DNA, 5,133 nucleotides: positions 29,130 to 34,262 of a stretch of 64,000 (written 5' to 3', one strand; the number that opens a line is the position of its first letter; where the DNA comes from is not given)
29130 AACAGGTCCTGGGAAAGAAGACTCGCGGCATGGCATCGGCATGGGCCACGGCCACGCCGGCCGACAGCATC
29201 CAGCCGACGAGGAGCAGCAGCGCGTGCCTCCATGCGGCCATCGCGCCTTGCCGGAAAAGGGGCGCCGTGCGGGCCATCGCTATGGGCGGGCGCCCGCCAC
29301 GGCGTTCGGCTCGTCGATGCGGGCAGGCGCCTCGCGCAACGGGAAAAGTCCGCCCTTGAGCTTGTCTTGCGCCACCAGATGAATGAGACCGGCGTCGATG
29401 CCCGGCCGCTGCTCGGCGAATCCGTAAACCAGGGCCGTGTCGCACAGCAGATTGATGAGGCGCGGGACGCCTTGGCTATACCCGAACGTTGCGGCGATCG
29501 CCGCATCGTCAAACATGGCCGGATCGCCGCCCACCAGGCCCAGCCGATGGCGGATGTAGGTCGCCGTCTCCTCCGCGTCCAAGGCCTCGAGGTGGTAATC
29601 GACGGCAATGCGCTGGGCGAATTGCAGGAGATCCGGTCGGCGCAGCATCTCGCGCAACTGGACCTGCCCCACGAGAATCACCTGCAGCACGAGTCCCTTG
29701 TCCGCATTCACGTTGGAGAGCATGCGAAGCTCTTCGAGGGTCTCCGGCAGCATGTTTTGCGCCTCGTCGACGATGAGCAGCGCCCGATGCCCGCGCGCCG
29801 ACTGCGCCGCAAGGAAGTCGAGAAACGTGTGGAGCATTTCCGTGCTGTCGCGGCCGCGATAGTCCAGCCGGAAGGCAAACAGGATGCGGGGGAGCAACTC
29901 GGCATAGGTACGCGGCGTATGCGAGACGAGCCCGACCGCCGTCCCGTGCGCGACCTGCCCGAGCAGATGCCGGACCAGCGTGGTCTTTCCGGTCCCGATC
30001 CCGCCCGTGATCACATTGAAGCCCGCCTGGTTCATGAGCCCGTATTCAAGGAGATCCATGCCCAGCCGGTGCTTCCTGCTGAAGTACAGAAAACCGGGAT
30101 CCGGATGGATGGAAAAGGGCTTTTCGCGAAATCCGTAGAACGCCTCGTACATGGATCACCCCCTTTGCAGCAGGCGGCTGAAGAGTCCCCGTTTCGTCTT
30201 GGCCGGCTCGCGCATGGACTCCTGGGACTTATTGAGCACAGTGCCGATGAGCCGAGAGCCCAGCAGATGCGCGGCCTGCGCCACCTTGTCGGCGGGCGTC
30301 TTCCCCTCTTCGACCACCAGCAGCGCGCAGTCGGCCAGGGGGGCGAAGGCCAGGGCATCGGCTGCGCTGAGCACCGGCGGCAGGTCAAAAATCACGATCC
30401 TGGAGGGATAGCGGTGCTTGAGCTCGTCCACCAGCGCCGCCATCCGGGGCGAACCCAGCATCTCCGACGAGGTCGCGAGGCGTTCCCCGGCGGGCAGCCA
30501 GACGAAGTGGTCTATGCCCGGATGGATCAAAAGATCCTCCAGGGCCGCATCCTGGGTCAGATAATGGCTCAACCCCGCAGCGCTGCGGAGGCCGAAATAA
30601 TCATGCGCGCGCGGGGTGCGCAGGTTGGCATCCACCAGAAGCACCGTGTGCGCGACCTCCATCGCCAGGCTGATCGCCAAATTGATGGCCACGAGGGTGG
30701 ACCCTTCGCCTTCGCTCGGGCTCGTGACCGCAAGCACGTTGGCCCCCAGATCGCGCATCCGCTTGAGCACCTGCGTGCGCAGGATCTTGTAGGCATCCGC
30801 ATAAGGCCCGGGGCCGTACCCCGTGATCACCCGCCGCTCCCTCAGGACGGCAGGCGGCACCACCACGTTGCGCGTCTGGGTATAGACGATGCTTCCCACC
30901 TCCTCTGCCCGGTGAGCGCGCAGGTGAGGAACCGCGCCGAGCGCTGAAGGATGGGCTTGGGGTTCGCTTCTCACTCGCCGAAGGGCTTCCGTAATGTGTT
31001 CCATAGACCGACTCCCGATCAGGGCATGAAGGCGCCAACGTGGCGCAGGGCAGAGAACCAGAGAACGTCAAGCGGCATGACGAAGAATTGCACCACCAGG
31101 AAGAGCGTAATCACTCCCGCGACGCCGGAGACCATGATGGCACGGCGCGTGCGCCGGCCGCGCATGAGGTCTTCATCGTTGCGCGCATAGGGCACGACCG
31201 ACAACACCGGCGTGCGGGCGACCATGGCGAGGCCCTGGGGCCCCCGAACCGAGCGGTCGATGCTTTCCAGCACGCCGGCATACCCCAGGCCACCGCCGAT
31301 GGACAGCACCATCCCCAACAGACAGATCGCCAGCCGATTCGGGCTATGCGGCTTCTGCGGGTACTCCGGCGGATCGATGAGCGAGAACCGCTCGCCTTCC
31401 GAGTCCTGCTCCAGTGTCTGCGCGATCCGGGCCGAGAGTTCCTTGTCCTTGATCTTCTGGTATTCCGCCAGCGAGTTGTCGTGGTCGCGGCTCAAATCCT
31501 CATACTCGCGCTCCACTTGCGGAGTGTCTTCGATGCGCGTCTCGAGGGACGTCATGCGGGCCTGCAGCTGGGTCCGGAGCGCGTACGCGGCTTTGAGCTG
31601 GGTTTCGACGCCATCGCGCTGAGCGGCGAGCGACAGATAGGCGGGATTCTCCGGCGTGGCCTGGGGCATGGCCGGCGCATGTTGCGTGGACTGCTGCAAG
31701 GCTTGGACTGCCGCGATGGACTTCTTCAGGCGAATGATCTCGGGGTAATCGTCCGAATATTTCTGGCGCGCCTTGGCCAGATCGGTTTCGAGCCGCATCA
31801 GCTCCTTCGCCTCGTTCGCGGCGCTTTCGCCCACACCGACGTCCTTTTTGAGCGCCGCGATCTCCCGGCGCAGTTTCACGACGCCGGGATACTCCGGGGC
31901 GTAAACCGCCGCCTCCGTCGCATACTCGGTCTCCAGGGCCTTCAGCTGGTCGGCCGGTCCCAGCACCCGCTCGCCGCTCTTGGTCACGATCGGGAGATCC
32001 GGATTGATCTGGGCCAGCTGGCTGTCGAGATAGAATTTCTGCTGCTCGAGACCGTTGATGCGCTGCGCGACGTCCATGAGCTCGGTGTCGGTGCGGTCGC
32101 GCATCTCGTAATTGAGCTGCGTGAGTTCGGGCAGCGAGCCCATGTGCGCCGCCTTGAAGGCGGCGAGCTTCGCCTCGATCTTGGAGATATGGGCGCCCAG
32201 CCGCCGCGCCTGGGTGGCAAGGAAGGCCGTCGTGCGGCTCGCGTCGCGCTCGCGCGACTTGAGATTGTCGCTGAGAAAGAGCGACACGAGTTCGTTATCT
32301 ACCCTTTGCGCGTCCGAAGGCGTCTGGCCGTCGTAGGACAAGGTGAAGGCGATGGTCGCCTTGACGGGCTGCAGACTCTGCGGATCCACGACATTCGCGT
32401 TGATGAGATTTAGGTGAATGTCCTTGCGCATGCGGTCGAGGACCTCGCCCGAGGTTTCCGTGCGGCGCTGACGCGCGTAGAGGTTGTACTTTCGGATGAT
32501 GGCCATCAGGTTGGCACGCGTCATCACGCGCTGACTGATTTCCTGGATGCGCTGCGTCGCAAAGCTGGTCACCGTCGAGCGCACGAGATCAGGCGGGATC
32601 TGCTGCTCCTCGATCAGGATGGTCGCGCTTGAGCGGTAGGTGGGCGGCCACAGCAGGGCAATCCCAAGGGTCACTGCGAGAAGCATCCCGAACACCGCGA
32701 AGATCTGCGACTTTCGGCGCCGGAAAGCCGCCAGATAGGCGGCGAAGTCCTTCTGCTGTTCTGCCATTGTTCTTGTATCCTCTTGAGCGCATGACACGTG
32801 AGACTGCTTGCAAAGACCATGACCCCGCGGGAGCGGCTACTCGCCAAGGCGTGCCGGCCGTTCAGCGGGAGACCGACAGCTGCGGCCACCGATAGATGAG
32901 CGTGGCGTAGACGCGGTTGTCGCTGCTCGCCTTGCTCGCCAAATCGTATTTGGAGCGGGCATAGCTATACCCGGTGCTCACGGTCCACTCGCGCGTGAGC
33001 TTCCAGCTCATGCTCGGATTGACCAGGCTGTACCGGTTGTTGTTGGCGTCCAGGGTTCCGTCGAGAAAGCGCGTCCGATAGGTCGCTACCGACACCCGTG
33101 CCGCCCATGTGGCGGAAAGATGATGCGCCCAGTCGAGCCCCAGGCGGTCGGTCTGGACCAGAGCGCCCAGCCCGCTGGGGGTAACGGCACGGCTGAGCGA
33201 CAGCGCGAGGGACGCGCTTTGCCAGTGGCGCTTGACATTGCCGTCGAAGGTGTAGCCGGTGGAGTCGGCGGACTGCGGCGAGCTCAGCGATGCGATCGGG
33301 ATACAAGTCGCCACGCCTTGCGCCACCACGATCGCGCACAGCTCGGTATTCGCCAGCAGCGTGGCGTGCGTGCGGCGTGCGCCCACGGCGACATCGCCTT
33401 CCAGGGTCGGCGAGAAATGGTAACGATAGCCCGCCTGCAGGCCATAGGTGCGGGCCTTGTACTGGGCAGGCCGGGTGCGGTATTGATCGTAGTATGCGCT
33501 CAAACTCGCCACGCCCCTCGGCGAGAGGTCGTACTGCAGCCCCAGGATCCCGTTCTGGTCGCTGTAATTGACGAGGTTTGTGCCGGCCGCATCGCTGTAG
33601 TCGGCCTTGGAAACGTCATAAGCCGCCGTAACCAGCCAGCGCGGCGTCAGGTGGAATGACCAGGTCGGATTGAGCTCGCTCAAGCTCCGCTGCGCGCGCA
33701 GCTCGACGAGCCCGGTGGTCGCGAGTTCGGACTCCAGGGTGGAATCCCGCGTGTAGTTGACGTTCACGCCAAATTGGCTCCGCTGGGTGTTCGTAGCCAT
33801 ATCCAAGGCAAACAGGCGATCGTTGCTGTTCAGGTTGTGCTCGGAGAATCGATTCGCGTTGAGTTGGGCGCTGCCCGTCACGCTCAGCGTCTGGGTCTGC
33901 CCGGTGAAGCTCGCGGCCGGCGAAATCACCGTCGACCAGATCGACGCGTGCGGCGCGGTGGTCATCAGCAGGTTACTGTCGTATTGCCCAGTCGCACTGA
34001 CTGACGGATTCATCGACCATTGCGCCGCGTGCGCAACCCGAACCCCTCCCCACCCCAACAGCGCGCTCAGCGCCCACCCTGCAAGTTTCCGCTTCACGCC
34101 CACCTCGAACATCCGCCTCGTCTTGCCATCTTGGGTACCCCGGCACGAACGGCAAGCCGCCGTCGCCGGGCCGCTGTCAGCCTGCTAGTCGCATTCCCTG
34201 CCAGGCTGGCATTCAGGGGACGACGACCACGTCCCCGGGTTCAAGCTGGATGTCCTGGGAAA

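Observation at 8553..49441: Exosortase EPS locus, a complete T2SS operon and C-terminally sorted cargo form one contiguous ~41 kb envelope supercluster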

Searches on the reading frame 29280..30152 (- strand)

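Call 5: search_protein_families(library=ncbifam, proteins=[window:29280-30152:-], max_evalue=0.001)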
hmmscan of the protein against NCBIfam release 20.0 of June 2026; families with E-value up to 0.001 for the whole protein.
window:29280-30152:- (290 aa): 3 families
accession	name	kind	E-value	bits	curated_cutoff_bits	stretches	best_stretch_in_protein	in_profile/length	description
TIGR03015.1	pepcterm_ATPase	hypoth_equivalog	6.7e-83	278.2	324.5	1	1-258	1-260/269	XrtA/PEP-CTERM system-associated ATPase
TIGR01447.1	recD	equivalog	0.00025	19.8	310.15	1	40-68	160-188/597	exodeoxyribonuclease V subunit alpha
NF042913.1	CyRepA1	equivalog_domain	0.00087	18.3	200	0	44-141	3-104/595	plasmid replication protein, CyRepA1 family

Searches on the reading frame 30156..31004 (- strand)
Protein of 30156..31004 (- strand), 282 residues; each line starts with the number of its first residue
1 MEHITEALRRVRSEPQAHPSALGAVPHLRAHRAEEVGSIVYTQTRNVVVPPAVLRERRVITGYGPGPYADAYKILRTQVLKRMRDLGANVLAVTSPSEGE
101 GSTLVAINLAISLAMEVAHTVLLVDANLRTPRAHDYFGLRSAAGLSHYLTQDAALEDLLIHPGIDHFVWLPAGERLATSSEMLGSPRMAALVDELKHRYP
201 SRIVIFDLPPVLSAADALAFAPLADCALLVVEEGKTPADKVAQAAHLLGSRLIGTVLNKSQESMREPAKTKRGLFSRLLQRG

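Call 5: search_protein_families(library=ncbifam, proteins=[window:30156-31004:-], max_evalue=0.001)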
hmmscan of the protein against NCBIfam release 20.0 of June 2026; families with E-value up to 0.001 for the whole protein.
window:30156-31004:- (282 aa): 9 families
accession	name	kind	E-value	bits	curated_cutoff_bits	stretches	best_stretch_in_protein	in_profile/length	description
TIGR03018.1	pepcterm_TyrKin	hypoth_equivalog_domain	2.8e-53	180.4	230.65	1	69-258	12-207/207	XrtA-associated tyrosine autokinase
TIGR03029.1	EpsG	equivalog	5.2e-29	101.3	313.8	1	59-258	73-273/274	chain length determinant protein tyrosine kinase EpsG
TIGR01007.1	eps_fam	subfamily_domain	1.4e-26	93.3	108.05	1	71-264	2-194/204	polysaccharide biosynthesis tyrosine autokinase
TIGR01005.1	eps_transp_fam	subfamily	9.4e-24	83.6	411.7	1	65-260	522-718/754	exopolysaccharide transport protein family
NF007350.0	PRK09841.1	equivalog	1.6e-20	72.8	1248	1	70-259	513-702/726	tyrosine-protein kinase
NF008568.0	PRK11519.1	equivalog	1.8e-17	62.8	1068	1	70-231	508-666/720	tyrosine-protein kinase Wzc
TIGR01969.1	minD_arch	subfamily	1.1e-06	28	201.75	1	90-266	2-176/251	cell division ATPase MinD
TIGR03371.1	cellulose_yhjQ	equivalog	0.00042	19.9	157.85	1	89-232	2-145/246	cellulose biosynthesis protein BcsQ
TIGR01968.1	minD_bact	equivalog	0.00075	18.9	212.9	0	89-232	2-142/261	septum site-determining protein MinD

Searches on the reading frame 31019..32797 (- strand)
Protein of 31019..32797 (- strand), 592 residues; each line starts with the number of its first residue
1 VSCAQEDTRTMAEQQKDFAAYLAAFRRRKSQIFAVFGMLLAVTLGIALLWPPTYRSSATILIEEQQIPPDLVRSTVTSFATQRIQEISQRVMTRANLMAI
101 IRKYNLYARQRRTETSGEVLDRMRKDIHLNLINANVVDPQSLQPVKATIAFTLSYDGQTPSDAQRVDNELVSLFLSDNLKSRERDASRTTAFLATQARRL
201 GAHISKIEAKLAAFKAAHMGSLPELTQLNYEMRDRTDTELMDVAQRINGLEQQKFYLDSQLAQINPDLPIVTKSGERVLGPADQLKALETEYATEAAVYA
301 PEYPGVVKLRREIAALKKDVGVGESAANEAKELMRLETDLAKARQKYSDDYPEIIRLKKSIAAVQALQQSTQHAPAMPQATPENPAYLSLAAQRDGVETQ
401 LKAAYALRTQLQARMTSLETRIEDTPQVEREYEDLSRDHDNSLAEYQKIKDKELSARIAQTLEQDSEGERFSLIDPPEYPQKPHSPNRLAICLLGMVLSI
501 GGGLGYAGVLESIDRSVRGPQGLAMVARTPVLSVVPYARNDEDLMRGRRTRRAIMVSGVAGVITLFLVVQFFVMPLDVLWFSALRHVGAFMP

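Call 5: search_protein_families(library=ncbifam, proteins=[window:31019-32797:-], max_evalue=0.001)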
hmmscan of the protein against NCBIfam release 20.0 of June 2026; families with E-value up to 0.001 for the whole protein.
window:31019-32797:- (592 aa): 6 families
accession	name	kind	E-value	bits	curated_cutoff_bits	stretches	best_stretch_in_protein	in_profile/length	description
TIGR03007.1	pepcterm_ChnLen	equivalog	6.4e-75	252.3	278.85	2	331-569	254-494/498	XrtA system polysaccharide chain length determinant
TIGR03017.1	EpsF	equivalog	7.9e-10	38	422.75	1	353-535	255-443/444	chain length determinant protein EpsF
NF041864.1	EpsV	equivalog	8.2e-08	31.2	800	1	329-532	287-478/484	PCP family exopolysaccharide biosynthesis protein EpsV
NF008568.0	PRK11519.1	equivalog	4.6e-05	21.8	1068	0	120-217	199-296/720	tyrosine-protein kinase Wzc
TIGR02168.1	SMC_prok_B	equivalog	0.00084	17.2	567.35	0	190-455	241-505/1181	chromosome segregation protein SMC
NF045487.1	ASRP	equivalog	0.00086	18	300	0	308-450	335-473/593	archaea-specific SMC-related protein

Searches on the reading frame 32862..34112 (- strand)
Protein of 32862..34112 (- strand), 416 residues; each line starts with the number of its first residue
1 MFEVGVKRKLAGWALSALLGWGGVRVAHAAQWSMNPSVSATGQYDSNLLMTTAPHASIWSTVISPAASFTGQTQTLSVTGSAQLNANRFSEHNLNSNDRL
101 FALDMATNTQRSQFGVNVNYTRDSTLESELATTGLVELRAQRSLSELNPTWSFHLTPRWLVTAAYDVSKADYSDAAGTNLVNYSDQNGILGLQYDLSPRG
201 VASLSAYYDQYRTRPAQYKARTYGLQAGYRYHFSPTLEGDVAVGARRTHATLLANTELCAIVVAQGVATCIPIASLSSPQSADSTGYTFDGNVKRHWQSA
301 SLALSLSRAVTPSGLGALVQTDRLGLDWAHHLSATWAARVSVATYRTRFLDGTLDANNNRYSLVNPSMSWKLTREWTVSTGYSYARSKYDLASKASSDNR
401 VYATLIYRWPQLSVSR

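Call 5: search_protein_families(library=ncbifam, proteins=[window:32862-34112:-], max_evalue=0.001)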
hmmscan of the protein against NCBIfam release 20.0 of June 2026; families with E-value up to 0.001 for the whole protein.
window:32862-34112:- (416 aa): 0 families

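Call 11: search_protein_families(library=pfam, proteins=[window:32862-34112:-], max_evalue=0.01)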
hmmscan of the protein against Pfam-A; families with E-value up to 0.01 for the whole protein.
window:32862-34112:- (416 aa): 5 families
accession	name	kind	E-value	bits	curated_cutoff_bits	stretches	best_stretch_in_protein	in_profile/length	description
PF04575.19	SlipAM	-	9.9e-05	22.4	22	1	326-411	122-205/288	Surface lipoprotein assembly modifier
PF01103.29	Omp85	-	0.00064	19.8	24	0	200-285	36-104/325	Omp85 superfamily domain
PF12099.14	DUF3575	-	0.00093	19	21.1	0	175-239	19-82/177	Protein of unknown function (DUF3575)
PF10677.15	DUF2490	-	0.0024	18.1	29.8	1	354-409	32-82/186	Protein of unknown function (DUF2490)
PF13609.12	Porin_4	-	0.0028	18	27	1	60-244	139-303/310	Gram-negative porin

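Call 12: find_homologous_proteins(query=window:32862-34112:-, max_evalue=0.00001)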
Query window:32862-34112:- (416 aa): 10 proteins with E <= 0.00001 among 8000 candidates.
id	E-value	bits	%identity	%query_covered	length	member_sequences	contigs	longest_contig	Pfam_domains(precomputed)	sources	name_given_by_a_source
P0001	5.3e-268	907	100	99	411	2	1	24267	-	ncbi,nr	ncbi:MAG: hypothetical protein M0037_14140 [Betaproteobacteria bacterium]|nr:hypothetical protein [B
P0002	3.4e-250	848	91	100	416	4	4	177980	-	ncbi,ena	-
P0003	7.4e-93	330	41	94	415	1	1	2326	-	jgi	-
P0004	3.8e-92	328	41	97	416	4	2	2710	-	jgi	jgi:hypothetical protein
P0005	4.6e-89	317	41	93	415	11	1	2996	-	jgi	jgi:hypothetical protein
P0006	3.0e-84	302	38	93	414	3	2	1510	PF10082.16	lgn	-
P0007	3.7e-82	295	37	98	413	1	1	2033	PF13557.13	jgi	jgi:hypothetical protein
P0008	4.9e-64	235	36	97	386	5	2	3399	-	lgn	-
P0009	1.2e-58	217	32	93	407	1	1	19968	PF19089.7,PF10082.16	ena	-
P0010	4.2e-50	189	34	94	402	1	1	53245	PF13557.13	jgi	jgi:hypothetical protein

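Call 14: find_encoding_contigs(protein=P0002, flank=10000, max_places=4)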
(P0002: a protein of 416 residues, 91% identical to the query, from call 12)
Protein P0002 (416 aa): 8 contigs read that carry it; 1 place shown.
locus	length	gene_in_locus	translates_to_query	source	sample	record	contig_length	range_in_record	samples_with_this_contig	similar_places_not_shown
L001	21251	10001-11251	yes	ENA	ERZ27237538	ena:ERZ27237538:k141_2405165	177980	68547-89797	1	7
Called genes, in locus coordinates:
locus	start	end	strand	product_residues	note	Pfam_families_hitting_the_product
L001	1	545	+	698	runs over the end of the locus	PF21305:type_II_gspD_N0, PF03958:Secretin_N, PF00263:Secretin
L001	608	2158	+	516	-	PF22341:GSPE_N1E, PF13191:AAA_16 (faint), PF00437:T2SSE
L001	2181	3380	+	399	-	PF28597:T2SSF_N, PF00482:T2SSF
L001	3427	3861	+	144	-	PF07963:N_methyl, PF08334:T2SSG, PF22434:PilW_C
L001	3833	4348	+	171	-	PF07963:N_methyl (faint), PF12019:GspH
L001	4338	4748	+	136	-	PF07963:N_methyl, PF02501:T2SSI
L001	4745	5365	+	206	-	PF07963:N_methyl, PF11612:T2SSJ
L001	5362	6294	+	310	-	PF12836:HHH_3 (faint), PF21687:T2SSK_1st, PF03934:T2SSK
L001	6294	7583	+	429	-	PF05134:T2SSL, PF12693:GspL_C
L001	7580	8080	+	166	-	PF04612:T2SSM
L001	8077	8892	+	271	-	PF01203:T2SSN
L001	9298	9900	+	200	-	PF02563:Poly_export, PF10531:SLBB, PF22461:SLBB_2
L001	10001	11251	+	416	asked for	-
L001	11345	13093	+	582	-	PF02706:Wzz (faint)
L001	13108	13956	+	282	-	-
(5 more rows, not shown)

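Call 15: find_encoding_contigs(protein=P0010, flank=10000, max_places=3)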
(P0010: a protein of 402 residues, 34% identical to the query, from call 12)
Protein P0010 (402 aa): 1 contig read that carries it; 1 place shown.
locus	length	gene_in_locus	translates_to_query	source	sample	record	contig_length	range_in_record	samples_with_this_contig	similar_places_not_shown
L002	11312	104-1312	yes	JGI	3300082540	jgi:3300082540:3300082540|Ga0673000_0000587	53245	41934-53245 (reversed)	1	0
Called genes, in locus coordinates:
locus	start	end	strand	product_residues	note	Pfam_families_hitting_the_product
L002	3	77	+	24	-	?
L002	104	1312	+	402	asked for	PF13557:Phenol_MetA_deg (faint)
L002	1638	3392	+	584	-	PF13807:GNVR (weak)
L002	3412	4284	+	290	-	-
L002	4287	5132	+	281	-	PF13191:AAA_16 (weak), PF13604:AAA_30 (weak), PF13401:AAA_22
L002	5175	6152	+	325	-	PF13472:Lipase_GDSL_2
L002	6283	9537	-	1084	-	PF02638:GHL10 (weak)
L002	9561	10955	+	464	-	PF01943:Polysacc_synt, PF13440:Polysacc_synt_3, PF01554:MatE (weak)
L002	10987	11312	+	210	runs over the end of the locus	PF13489:Methyltransf_23, PF08241:Methyltransf_11, PF08242:Methyltransf_12 (weak), PF13649:Methyltransf_25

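Call 16: find_encoding_contigs(protein=P0009, flank=10000, max_places=3)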
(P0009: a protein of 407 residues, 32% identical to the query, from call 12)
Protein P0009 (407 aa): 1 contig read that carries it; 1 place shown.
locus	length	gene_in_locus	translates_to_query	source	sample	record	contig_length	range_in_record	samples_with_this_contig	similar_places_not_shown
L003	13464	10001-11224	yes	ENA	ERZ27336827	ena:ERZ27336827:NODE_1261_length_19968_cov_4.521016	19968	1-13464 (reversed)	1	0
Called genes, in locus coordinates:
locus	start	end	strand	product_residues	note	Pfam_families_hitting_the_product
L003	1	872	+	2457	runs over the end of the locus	?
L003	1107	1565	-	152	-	-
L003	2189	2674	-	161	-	-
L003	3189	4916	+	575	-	PF10102:DUF2341, PF13385:Laminin_G_3, PF02210:Laminin_G_2 (faint), PF01618:MotA_ExbB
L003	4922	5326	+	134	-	PF02472:ExbD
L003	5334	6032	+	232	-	-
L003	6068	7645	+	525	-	PF16930:Porin_5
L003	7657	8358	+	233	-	-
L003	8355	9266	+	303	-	PF13145:Rotamase_2, PF13616:Rotamase_3, PF00639:Rotamase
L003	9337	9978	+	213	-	PF02563:Poly_export, PF10531:SLBB (weak), PF22461:SLBB_2 (weak)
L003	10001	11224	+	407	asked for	PF10082:BBP2_2 (faint), PF19089:DUF5777 (faint)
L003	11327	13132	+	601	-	PF02706:Wzz (weak)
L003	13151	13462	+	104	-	?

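Call 18: find_related_loci(query=A1, collection=genome_contigs, flank=10000)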
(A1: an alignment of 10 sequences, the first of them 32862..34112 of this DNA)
Query A1 (416 aa) in genome_contigs; peptide patterns used: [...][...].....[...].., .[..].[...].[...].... (x = any residue, [..] = any of these).
22 stretches matched a pattern; 3 encode a relative of the query (tblastn E <= 1e-3); 2 distinct loci.
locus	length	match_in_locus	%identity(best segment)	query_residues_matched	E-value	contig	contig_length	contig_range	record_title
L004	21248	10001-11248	91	1-416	0e+0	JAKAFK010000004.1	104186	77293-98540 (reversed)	MAG: Proteobacteria bacterium isolate WY1.bin91 NODE_319_length_104186_cov_1.926811, whole genome shotgun sequence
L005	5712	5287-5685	37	30-161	1e-22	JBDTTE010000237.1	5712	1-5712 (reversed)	MAG: Betaproteobacteria bacterium isolate cluster3_bin.289 NODE_77230_length_5712_cov_5.278770, whole genome shotgun seq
